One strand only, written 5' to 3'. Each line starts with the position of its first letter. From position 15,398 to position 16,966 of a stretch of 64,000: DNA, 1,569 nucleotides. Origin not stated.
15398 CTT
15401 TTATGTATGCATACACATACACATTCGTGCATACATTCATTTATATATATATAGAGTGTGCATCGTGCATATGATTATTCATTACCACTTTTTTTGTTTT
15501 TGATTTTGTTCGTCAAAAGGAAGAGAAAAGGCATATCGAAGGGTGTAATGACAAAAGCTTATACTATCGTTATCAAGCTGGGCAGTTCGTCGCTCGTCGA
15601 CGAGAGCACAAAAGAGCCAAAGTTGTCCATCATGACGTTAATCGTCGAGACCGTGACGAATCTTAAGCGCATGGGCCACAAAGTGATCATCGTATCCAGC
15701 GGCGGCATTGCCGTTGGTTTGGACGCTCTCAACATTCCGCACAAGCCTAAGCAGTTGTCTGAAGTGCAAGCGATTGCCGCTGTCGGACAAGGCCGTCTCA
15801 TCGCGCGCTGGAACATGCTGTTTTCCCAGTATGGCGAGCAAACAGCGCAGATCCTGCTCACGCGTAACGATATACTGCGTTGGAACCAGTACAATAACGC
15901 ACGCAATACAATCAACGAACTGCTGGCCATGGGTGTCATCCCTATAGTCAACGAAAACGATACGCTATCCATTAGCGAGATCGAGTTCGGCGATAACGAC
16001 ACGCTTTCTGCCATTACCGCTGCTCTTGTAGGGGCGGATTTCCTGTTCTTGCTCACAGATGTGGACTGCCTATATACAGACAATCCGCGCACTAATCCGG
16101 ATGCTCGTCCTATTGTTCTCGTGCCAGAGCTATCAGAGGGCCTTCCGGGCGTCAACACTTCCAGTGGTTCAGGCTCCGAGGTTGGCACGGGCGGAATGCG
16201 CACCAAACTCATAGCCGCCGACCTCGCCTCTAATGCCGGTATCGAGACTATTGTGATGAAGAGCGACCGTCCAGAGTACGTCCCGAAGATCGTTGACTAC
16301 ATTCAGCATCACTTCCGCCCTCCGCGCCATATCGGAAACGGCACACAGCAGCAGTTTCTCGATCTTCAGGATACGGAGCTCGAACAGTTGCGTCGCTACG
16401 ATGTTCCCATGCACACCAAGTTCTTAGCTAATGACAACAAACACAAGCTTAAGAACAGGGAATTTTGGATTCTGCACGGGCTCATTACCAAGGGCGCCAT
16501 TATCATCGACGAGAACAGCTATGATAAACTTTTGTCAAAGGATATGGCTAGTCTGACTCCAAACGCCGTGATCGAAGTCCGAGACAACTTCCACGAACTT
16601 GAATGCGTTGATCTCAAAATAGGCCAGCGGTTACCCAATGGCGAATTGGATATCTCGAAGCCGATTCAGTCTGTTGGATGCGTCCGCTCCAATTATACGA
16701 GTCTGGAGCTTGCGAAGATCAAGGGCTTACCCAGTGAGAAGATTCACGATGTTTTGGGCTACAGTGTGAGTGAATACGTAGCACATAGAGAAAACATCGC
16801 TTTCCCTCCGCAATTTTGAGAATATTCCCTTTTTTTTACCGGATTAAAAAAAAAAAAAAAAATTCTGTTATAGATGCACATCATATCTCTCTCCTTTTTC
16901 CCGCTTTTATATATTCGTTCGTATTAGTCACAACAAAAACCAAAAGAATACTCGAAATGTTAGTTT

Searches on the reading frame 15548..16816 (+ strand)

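Call 38: search_protein_families(library=pfam, proteins=[window:15548-16816:+], max_evalue=0.001)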
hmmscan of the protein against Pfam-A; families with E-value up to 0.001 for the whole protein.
window:15548-16816:+ (423 aa): 2 families
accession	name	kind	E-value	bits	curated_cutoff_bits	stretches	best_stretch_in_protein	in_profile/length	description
PF00696.33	AA_kinase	-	1.3e-40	140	24.9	1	6-237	2-233/234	Amino acid kinase family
PF01472.26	PUA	-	1.8e-09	37.8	24.8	1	316-403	1-74/74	PUA domain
